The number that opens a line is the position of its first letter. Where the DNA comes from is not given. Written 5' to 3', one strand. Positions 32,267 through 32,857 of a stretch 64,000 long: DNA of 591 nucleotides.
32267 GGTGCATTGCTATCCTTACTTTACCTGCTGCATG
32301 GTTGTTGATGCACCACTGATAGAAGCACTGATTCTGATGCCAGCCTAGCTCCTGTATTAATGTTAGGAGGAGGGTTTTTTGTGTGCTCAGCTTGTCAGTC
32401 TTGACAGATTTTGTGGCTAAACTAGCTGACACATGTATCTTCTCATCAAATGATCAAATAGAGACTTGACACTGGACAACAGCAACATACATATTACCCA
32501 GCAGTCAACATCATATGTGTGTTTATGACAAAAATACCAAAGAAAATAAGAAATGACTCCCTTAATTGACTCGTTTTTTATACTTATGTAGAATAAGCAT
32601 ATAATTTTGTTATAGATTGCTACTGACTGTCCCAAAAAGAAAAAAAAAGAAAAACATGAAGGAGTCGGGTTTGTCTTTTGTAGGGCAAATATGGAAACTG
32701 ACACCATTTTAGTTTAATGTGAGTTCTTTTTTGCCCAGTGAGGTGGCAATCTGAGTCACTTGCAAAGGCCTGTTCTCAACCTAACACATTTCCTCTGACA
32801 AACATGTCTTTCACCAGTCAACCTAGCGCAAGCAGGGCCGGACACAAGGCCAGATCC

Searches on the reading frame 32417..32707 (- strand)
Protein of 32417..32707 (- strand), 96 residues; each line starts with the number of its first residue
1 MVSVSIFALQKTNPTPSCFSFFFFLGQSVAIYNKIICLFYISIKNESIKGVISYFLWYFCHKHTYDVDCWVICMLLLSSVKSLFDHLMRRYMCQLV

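Call 39: find_encoding_contigs(protein=window:32417-32707:-, flank=10000, max_places=10)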
Protein window:32417-32707:- (96 aa): no gene with exactly this product is on record in the collection.
